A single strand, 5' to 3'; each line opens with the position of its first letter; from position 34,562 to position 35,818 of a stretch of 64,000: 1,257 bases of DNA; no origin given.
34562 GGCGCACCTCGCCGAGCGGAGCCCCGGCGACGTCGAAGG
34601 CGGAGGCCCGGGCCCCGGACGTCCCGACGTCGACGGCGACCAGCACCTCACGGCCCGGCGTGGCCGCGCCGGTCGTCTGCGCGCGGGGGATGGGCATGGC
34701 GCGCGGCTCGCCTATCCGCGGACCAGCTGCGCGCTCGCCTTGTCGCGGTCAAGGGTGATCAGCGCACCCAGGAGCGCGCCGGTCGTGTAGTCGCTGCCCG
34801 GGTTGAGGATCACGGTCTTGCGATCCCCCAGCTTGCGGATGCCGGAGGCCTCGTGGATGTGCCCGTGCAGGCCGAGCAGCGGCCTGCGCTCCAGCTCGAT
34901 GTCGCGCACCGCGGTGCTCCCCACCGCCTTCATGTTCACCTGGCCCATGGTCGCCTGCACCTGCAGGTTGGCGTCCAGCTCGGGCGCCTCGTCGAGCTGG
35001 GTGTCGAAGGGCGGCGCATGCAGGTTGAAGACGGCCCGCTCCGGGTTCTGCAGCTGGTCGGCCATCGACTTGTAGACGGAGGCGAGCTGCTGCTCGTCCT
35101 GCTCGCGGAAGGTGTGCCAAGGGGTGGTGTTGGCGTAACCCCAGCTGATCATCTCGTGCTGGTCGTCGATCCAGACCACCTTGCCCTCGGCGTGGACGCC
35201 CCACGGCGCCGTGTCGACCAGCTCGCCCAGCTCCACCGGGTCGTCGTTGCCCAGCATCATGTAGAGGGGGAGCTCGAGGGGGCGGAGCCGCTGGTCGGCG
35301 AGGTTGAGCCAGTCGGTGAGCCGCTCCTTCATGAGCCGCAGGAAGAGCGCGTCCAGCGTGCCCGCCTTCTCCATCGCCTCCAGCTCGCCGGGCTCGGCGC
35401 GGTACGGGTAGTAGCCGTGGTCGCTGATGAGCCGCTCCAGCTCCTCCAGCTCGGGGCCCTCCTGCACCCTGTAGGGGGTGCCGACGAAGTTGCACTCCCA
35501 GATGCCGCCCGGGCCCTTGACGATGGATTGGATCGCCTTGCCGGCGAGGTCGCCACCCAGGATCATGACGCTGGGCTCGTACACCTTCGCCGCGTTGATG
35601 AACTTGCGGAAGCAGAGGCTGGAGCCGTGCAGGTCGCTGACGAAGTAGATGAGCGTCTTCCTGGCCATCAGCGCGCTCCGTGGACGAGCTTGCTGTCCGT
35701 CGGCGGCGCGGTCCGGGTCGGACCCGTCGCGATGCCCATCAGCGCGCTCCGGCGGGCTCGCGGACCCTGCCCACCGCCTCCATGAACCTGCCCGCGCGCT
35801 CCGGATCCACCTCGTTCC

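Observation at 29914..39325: Sugar-phosphate catabolic cluster with two BtpA/SgcQ paralogs, an FGGY kinase, a TIM-barrel epimerase/isomerase, three phosphatase/hydrolase genes, a DeoR regulator and a divergent APC permease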

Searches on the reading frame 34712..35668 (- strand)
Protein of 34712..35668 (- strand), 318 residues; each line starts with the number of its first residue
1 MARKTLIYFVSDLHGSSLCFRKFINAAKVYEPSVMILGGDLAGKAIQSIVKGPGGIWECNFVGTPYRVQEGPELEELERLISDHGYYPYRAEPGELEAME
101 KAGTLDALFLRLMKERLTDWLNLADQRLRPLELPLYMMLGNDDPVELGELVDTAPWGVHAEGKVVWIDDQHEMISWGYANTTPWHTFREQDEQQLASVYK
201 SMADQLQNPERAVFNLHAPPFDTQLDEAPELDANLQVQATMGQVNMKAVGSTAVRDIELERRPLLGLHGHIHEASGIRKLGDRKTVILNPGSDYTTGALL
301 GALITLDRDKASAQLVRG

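Call 3: search_protein_families(library=pfam, proteins=[window:34712-35668:-])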
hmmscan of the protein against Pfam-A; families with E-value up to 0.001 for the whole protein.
window:34712-35668:- (318 aa): 1 family
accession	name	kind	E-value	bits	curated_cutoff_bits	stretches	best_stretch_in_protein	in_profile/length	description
PF12850.12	Metallophos_2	-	0.00098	19.6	27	0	260-292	105-134/154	Calcineurin-like phosphoesterase superfamily domain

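Call 4: search_protein_families(library=ncbifam, proteins=[window:34712-35668:-])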
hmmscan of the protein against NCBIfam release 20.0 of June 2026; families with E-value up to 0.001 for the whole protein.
window:34712-35668:- (318 aa): 0 families

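Call 13: search_solved_structures(query=window:34712-35668:-, max_evalue=1, show_alignments=2)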
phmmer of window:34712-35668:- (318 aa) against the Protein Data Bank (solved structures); distinct sequences matched with E-value up to 1: 1.
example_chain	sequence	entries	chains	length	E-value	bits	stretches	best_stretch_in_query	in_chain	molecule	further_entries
2p6w_A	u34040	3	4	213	0.011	18.4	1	75-192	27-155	Putative glycosyltransferase (Mannosyltransferase) involved in glycosylating the PBCV-1 ma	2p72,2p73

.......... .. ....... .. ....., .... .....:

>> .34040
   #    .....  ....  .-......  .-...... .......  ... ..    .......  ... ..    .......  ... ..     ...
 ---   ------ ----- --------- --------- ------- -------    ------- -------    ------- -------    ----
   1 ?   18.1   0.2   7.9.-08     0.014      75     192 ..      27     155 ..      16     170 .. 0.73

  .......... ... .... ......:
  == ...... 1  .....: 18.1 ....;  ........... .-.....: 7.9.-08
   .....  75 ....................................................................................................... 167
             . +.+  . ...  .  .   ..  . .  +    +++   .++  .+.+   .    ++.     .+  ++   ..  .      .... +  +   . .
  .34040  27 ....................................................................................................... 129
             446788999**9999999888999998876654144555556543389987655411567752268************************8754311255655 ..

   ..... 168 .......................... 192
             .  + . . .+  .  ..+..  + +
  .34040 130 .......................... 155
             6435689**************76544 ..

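Call 16: find_homologous_proteins(query=window:34712-35668:-, max_evalue=0.00001)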
Query window:34712-35668:- (318 aa): 6066 proteins with E <= 0.00001 among 8000 candidates; the best 120 are listed.
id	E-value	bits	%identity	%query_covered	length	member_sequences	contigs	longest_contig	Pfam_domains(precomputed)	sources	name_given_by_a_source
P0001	5.6e-196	668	90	100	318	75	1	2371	-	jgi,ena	-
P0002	5.7e-190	649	88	100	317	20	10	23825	-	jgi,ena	jgi:Icc-related predicted phosphoesterase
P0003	8.6e-189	645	88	99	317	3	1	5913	-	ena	-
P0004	5.4e-175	599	80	99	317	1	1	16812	-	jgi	jgi:Icc-related predicted phosphoesterase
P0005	2.6e-167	574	75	100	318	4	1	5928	-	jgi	jgi:Icc-related predicted phosphoesterase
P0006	6.0e-167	573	75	100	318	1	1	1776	-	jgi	jgi:Icc-related predicted phosphoesterase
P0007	8.3e-167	573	75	100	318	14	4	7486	-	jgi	jgi:uncharacterized protein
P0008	1.1e-166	572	75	100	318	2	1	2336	-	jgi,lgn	jgi:uncharacterized protein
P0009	1.5e-166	572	75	100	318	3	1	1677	-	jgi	jgi:uncharacterized protein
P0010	2.5e-166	571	77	99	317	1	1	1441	-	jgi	-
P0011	6.3e-166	570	75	99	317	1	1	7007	-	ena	-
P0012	1.9e-165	568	75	100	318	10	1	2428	-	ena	-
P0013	5.5e-165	567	75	100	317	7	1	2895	-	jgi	jgi:uncharacterized protein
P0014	1.1e-164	566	75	100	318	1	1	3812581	-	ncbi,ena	-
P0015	1.8e-164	565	75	100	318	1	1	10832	-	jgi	jgi:uncharacterized protein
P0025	3.3e-163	561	74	100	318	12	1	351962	-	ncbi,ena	-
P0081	1.2e-158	546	72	100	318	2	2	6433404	-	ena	-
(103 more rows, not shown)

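Call 21: predict_structure(alignment_id=A1)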
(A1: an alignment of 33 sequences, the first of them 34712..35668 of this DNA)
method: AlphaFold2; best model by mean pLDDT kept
length: 318 residues; sequences in the alignment: 33
mean_pLDDT: 86.0   pTM: 0.84
mean pLDDT of the five models: 86.0, 83.7, 83.2, 82.9, 79.1
residues with pLDDT >= 90: 173; 70-90: 107; 50-70: 28; < 50: 10
segments of 3 or more residues with pLDDT < 50: 181-187
pLDDT, mean of each block of 10 residues (from residue 1): 84 87 91 90 85 93 94 96 92 95 91 93 92 89 82 87 92 83 53 90 95 87 71 81 82 90 88 75 88 60 93 85
secondary structure, 60 per line:
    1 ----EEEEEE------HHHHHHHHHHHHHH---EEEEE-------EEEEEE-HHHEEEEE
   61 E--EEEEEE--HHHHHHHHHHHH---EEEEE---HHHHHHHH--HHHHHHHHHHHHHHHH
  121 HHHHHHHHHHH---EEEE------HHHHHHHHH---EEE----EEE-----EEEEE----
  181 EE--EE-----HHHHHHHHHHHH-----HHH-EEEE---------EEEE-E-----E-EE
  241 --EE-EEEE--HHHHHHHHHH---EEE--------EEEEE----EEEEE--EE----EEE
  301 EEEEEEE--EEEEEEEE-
elements in order: E5-10 H17-30 E34-38 E46-51 E56-61 E64-69 H72-83 E87-91 H95-102 H105-131 E135-138 H145-153 E157-159 E164-166 E172-176 H192-203 E213-216 E226-229 E246-249 H252-261 E265-267 E276-280 E285-289 E298-307 E310-317
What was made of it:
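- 34712..35668 (-): Cytoplasmic metallophosphoesterase (318 aa) of an uncharacterised subfamily. Motif III reads GNDD. There is an insertion of roughly residues 45-130. AF2 model pLDDT 86 (call 21).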

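Call 25: fold_search(model_id=the predicted structure, library=pdb)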
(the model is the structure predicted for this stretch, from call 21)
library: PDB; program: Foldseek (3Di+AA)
matches with E <= 10: 801; with E <= 0.001: 71
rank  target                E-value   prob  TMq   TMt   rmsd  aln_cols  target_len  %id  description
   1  2yvt                  6.7e-09  1.00  0.51  0.60   7.5       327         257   15  Crystal structure of aq_1956 (released 2007-10-16)
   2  1uf3_C                2.2e-07  1.00  0.50  0.68   5.7       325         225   12  Crystal structure of TT1561 of thermus thermophilus HB8 (released 2003-11-23)
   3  1uf3_B                2.3e-07  1.00  0.46  0.62   8.1       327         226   15  Crystal structure of TT1561 of thermus thermophilus HB8 (released 2003-11-23)
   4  1uf3_A                5.0e-07  1.00  0.47  0.62   7.5       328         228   14  Crystal structure of TT1561 of thermus thermophilus HB8 (released 2003-11-23)
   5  4lty_C                2.1e-06  1.00  0.45  0.44   9.4       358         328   12  Crystal Structure of E.coli SbcD at 1.8 A Resolution (released 2014-02-26)
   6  4lu9_C                2.1e-06  1.00  0.45  0.43  10.2       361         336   11  Crystal structure of E.coli SbcD at 2.5 angstrom resolution (released 2014-08-27)
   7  4m0v_A                2.5e-06  1.00  0.46  0.44   9.4       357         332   11  Crystal structure of E.coli SbcD with Mn2+ (released 2014-02-26)
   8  7dog_B                7.4e-06  1.00  0.48  0.48   7.9       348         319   13  Crystal structure of a nuclease and capping domain of SbcD from Staphylococcus aureus (released 2021-05-05)
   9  2hyo                  7.8e-06  1.00  0.44  0.58   8.0       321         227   13  Crystal structure of Rv0805 N97A mutant (released 2006-12-26)
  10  3ib7                  8.3e-06  1.00  0.44  0.47   8.3       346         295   13  Crystal structure of full length Rv0805 (released 2009-09-29)
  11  2hyp                  2.0e-05  1.00  0.46  0.60   7.4       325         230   13  Crystal structure of Rv0805 D66A mutant (released 2006-12-26)
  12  4lu9_D                2.4e-05  1.00  0.45  0.42   8.7       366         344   11  Crystal structure of E.coli SbcD at 2.5 angstrom resolution (released 2014-08-27)
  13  6s85_A                2.6e-05  1.00  0.40  0.34  10.0       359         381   10  Cutting state of the E. coli Mre11-Rad50 (SbcCD) head complex bound to ADP and dsDNA. (released 2019-09-04)
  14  4lty_A                2.7e-05  1.00  0.47  0.44   8.4       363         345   11  Crystal Structure of E.coli SbcD at 1.8 A Resolution (released 2014-02-26)
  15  4lu9_A                3.5e-05  1.00  0.46  0.43  10.2       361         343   10  Crystal structure of E.coli SbcD at 2.5 angstrom resolution (released 2014-08-27)
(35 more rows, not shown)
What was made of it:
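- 34712..35668 (-): Foldseek best matches are aq_1956, TT1561, SbcD and Rv0805 (call 25).
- On Calcineurin-like metallophosphoesterase superfamily: Foldseek probability is 1.00 to 2yvt, 1uf3, SbcD and Rv0805 (call 25).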

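Call 45: search_dna_similar(query=window:34712-35668:-, collection=plasmids, mode=protein, max_rows=25, max_evalue=0.001)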
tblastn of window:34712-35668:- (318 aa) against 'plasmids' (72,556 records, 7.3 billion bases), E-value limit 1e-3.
Records with a match: 3; places in all: 3; records where one place covers at least 80% of the query: 2.
Best place of each record, by identity: <60% 3.
By first word of the organism name: Halobellus 1; Thermomicrobium 1; Desulforapulum 1.
By predicted mobility (MOB-suite, as given by PLSDB): non-mobilizable 2; mobilizable 1.
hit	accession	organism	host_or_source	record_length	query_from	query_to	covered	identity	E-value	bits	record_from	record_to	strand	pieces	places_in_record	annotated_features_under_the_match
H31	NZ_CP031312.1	Halobellus limi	Cell culture,Taibei marine solar ...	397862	5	294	91%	38.4%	3e-54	197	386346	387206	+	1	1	metallophosphoesterase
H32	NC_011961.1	Thermomicrobium roseum DSM 5159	-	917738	7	294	91%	37.8%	2e-53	195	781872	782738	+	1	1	metallophosphoesterase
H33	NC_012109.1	Desulforapulum autotrophicum HRM2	-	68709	210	291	26%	36.5%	2e-4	50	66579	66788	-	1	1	metallophosphoesterase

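Call 47: get_annotated_region(hit=H32, flank=10000)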
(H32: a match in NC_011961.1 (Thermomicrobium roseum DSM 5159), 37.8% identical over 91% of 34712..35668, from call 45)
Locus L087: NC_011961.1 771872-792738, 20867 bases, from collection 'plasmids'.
description: Thermomicrobium roseum DSM 5159 plasmid unnamed, complete sequence
organism: Thermomicrobium roseum DSM 5159 (NCBI taxid 309801)
taxonomy: Bacteria; Thermomicrobiota; Thermomicrobia; Thermomicrobiales; Thermomicrobiaceae; Thermomicrobium; Thermomicrobium roseum; Thermomicrobium roseum DSM 5159
host: -; source: -; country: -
typing (MOB-suite, as given by PLSDB): non-mobilizable
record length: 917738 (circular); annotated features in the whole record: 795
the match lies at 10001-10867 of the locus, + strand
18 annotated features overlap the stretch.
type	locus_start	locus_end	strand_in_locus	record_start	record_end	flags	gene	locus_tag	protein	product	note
CDS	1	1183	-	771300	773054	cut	-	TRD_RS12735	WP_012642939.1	long-chain fatty acid--CoA ligase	-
CDS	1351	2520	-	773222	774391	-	-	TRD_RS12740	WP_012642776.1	hypothetical protein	-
CDS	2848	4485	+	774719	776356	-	-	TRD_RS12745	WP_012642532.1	thiamine pyrophosphate-requiring protein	-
CDS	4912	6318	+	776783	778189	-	-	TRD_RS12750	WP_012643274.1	aminomethyltransferase family protein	-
CDS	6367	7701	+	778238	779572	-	-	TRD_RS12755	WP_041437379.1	ABC transporter substrate-binding protein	-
CDS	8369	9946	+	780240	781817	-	-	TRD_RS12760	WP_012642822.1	APC family permease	-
CDS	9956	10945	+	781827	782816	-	-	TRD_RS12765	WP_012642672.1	metallophosphoesterase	-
CDS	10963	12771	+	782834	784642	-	-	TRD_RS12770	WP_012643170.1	nitrilase-related carbon-nitrogen hydrolase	GO:0006807 - nitrogen compound metabolic process [Evidence IEA]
CDS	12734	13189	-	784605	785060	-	-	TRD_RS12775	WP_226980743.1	arsenate reductase ArsC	-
CDS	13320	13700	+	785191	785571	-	-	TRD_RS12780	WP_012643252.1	nucleotidyltransferase domain-containing protein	-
CDS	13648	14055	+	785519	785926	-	-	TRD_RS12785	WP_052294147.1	HEPN domain-containing protein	-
CDS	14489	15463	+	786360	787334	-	cofD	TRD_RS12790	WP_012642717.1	2-phospho-L-lactate transferase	-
CDS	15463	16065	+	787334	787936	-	cofC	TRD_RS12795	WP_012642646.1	2-phospho-L-lactate guanylyltransferase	-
CDS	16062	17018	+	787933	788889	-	-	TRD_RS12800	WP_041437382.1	DMT family transporter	-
CDS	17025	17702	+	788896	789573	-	-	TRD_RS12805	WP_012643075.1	nitroreductase family protein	-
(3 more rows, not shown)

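Call 48: get_annotated_region(hit=H31, flank=10000)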
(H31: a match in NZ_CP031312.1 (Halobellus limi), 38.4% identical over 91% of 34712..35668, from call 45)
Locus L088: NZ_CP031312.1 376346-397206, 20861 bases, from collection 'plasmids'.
description: Halobellus limi strain CGMCC 1.10331 plasmid unnamed1, complete sequence
organism: Halobellus limi (NCBI taxid 699433)
taxonomy: Archaea; Euryarchaeota; Halobacteria; Halobacteriales; Haloferacaceae; Halobellus; Halobellus limi
host: -; source: Cell culture,Taibei marine solar saltern near Lianyungang city; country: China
typing (MOB-suite, as given by PLSDB): non-mobilizable
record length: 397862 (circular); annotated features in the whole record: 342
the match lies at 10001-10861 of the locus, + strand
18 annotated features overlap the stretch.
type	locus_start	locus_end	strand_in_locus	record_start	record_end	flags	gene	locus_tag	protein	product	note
CDS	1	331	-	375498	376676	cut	-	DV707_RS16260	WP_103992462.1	sugar phosphate nucleotidyltransferase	GO:0009058 - biosynthetic process [Evidence IEA]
CDS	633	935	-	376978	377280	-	-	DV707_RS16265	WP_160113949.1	HalOD1 output domain-containing protein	-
CDS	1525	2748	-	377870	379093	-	-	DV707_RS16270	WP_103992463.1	VCBS repeat-containing protein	-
CDS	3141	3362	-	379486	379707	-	-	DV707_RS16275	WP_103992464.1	hypothetical protein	-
CDS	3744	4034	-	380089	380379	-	-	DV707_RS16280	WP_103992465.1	HalOD1 output domain-containing protein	-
CDS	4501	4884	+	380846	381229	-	-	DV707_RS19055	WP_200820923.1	hypothetical protein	-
CDS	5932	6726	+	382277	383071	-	-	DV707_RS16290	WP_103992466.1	IclR family transcriptional regulator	GO:0006355 - regulation of DNA-templated transcription [Evidence IEA]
CDS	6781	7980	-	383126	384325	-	-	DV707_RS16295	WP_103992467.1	iron-containing alcohol dehydrogenase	-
CDS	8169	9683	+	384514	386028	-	-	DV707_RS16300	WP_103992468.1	aldehyde dehydrogenase family protein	-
CDS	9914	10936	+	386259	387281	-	-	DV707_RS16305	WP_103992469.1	metallophosphoesterase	-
CDS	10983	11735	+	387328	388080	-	-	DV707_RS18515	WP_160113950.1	hypothetical protein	-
CDS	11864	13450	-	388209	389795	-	-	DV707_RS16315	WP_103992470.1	APC family permease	-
CDS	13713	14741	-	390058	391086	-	-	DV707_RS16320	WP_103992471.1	sodium:calcium antiporter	-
CDS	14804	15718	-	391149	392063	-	-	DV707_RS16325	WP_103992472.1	class I SAM-dependent methyltransferase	-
CDS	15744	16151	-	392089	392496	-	-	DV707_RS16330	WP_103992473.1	6-carboxytetrahydropterin synthase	GO:0008616 - queuosine biosynthetic process [Evidence IEA]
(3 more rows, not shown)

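Call 63: search_protein_families(library=pfam, proteins=[L088:10983-11735:+, L087:10963-12771:+], max_evalue=1)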
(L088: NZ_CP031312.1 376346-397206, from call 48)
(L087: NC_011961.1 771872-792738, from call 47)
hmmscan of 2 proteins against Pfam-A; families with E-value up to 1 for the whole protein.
L088:10983-11735:+ (250 aa): 3 families
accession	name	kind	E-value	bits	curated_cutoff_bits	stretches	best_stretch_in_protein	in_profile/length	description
PF14907.12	NTP_transf_5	-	0.0025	17.9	31.2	1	12-89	58-131/249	Uncharacterised nucleotidyltransferase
PF19502.5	DUF6036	-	0.072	13.3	23.6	1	12-152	8-117/164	Nucleotidyltransferase of unknown function (DUF6036)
PF07928.17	Vps54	-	0.077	13.8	27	1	188-239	82-132/133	Vps54-like protein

L087:10963-12771:+ (602 aa): 3 families
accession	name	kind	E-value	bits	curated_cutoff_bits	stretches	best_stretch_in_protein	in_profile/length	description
PF00795.27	CN_hydrolase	-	8.2e-74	248.6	23.2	2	6-246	1-253/256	Carbon-nitrogen hydrolase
PF06197.19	DUF998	-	0.079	13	30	1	331-400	87-165/184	Protein of unknown function (DUF998)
PF08140.16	Cuticle_1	-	0.28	11.7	27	0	377-399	10-31/40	Crustacean cuticle protein repeat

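Call 76: find_homologous_proteins(query=A3, max_evalue=1e-10)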
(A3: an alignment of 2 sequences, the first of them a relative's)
Query A3 (2 sequences) (329 aa, profile of the alignment): 7428 proteins with E <= 1e-10 among 8000 candidates; the best 120 are listed.
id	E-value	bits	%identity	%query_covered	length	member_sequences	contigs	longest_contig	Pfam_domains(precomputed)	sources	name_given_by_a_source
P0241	1.2e-186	638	99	100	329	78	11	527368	-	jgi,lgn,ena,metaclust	metaclust:\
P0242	2.6e-186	637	-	-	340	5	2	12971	PF00149.34,PF14582.12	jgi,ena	-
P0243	1.2e-178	611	-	-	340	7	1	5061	PF00149.34,PF14582.12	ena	-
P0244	9.4e-175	598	-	-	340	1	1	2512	PF00149.34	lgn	-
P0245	2.6e-172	590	-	-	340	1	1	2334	PF00149.34,PF14582.12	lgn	-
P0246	6.7e-171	586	-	-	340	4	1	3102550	PF00149.34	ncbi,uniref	ncbi:metallophosphoesterase family protein [Halobellus rubicundus]|uniref:Metallophosphoesterase n=1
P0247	1.9e-170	584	-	-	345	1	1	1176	PF00149.34,PF14582.12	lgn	-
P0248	3.0e-170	584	-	-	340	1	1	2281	PF14582.12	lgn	-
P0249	3.8e-170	583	42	92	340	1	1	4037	PF00149.34,PF14582.12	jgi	-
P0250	1.2e-169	582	-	-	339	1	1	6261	PF00149.34,PF14582.12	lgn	-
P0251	3.7e-169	580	-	-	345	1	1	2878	PF00149.34,PF14582.12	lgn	-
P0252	3.9e-169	580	-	-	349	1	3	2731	PF00149.34,PF14582.12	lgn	-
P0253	4.0e-169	580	43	92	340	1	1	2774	PF14582.12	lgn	-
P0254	6.0e-169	579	-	-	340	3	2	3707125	PF00149.34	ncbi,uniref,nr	ncbi:metallophosphoesterase family protein [Halobellus marinus]|uniref:metallophosphoesterase family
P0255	8.1e-169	579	-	-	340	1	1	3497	PF00149.34,PF14582.12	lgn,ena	-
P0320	1.4e-140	486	-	-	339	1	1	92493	PF00149.34,PF14582.12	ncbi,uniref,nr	ncbi:metallophosphoesterase [Natronococcus pandeyae]|uniref:Metallophosphoesterase n=1 Tax=Natronoco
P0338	1.1e-135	470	70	100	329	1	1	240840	-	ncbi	-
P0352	8.5e-119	414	39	96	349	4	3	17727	PF00149.34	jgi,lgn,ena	-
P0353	4.9e-117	409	39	92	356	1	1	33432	-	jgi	jgi:hypothetical protein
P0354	1.9e-115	403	-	-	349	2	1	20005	PF00149.34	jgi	jgi:Icc-related predicted phosphoesterase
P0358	1.8e-112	394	50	96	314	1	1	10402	-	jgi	-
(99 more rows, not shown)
